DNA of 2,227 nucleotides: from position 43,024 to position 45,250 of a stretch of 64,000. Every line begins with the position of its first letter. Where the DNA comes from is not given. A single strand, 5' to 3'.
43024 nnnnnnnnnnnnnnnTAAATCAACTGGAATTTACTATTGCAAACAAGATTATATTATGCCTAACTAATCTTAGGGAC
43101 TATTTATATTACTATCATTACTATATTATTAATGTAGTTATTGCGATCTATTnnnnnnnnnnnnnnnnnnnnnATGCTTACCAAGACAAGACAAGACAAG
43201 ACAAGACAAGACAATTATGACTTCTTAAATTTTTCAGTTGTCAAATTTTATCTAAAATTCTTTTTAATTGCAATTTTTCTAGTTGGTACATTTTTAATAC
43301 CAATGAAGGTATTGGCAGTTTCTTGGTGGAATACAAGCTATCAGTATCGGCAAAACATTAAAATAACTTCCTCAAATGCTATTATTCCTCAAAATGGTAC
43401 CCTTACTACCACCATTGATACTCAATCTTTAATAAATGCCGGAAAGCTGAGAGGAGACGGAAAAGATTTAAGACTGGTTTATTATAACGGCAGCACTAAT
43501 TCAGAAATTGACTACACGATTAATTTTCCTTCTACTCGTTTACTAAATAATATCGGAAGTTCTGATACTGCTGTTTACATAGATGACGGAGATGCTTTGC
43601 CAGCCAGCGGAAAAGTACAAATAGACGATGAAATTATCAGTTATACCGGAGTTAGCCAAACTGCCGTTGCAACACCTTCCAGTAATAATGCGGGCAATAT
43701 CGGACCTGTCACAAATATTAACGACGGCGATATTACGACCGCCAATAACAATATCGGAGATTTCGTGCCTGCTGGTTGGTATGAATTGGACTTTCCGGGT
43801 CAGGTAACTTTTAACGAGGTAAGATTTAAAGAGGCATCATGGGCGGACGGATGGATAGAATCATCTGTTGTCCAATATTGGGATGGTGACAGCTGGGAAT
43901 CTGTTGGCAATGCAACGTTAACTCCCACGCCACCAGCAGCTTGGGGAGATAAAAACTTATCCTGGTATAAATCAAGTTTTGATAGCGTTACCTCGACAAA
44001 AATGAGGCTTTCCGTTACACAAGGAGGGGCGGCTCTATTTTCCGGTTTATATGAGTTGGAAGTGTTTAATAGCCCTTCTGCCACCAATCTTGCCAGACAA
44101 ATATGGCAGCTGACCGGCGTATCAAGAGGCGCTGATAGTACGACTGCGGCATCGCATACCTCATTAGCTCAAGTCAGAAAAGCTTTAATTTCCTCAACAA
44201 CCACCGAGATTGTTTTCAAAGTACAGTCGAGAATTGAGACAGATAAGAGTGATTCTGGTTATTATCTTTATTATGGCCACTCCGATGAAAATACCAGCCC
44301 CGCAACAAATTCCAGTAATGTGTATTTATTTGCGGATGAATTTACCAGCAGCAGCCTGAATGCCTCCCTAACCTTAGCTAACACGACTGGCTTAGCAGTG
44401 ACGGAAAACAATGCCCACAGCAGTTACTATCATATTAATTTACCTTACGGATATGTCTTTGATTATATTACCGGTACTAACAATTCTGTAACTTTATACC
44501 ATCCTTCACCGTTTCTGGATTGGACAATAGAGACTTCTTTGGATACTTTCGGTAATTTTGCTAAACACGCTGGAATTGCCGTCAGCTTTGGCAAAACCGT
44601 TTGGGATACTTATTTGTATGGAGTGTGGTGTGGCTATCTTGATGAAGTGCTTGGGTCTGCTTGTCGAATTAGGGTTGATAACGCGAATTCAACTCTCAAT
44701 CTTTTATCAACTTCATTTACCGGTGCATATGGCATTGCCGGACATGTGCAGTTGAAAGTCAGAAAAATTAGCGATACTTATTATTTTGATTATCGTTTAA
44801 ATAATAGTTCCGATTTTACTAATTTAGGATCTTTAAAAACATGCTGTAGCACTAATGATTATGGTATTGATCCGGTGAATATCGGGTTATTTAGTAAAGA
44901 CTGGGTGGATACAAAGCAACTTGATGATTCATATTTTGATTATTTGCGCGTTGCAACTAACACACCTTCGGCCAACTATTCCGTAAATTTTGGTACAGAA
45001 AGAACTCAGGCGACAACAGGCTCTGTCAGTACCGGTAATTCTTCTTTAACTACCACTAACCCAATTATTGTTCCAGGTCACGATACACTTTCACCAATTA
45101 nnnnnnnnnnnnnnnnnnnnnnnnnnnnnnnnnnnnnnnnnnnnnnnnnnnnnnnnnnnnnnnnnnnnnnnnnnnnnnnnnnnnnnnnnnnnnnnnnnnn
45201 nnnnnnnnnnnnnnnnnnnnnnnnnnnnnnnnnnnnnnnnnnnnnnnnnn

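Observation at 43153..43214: Pentanucleotide microsatellite (CAAGA)6.6 inside the N-terminal coding region of the 1928-aa surface protein gene: candidate phase-variation switch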

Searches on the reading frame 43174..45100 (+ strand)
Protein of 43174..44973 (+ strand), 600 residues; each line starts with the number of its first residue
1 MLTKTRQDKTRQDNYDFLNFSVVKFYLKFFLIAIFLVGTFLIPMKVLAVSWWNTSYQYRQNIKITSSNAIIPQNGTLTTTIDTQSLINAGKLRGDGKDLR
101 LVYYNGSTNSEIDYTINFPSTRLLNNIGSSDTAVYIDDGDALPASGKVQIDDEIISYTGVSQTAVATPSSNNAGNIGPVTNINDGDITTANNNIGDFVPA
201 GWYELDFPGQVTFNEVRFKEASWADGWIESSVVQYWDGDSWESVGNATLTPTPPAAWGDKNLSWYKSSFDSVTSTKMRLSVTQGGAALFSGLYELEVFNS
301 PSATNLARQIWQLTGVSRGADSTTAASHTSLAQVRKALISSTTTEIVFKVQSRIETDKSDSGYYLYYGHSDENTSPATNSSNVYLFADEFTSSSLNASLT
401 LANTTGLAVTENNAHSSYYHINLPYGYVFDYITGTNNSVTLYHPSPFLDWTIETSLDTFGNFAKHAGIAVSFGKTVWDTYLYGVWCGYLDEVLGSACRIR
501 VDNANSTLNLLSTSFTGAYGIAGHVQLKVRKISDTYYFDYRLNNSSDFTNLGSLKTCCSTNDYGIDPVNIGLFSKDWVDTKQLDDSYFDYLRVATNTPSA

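Call 15: find_homologous_proteins(query=window:43174-44973:+)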
Query window:43174-44973:+: 8000 candidates shared short words with the query, none scored E <= 0.001.
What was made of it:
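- Tried and rejected: The N-terminal 600 aa found nothing (call 15).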

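Call 22: find_related_loci(query=window:43174-44700:+, collection=metagenome_contigs, flank=6000)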
Query window:43174-44700:+ (509 aa) in metagenome_contigs; peptide patterns used: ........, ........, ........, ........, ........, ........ (x = any residue, [..] = any of these).
118 stretches matched a pattern; 14 encode a relative of the query (tblastn E <= 1e-3); 14 distinct loci.
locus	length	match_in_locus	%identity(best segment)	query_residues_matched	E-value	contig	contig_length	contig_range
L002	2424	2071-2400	59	51-378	2e-16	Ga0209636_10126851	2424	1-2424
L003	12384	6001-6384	36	51-396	8e-13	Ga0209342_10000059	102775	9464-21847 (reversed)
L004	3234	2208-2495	31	194-299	4e-8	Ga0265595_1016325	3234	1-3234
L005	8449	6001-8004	30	202-298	2e-7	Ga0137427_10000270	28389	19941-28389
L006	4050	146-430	32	196-300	3e-7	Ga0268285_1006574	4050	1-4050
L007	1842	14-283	33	201-300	5e-7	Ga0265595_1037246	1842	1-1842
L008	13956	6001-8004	30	202-298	2e-7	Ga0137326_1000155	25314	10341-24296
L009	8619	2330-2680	30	202-310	5e-6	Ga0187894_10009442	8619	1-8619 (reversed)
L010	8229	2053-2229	37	233-300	6e-6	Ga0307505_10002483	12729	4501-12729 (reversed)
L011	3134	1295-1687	31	160-298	4e-5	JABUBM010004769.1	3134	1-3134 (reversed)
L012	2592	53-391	29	196-315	6e-5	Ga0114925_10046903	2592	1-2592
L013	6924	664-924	34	200-279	8e-5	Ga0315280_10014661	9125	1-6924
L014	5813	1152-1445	27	204-304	1e-4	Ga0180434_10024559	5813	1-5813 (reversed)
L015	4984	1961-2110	46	212-263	1e-4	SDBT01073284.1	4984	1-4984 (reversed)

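Call 63: search_protein_families(library=pfam, proteins=[window:43303-45100:+], max_evalue=5)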
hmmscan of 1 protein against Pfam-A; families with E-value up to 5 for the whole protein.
window:43303-45100:+ (599 aa): 1 family
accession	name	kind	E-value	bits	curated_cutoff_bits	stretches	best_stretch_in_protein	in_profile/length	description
PF23666.2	Rcc01698_C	-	0.0068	17.1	27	1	240-286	44-92/98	Rcc01698-like, C-terminal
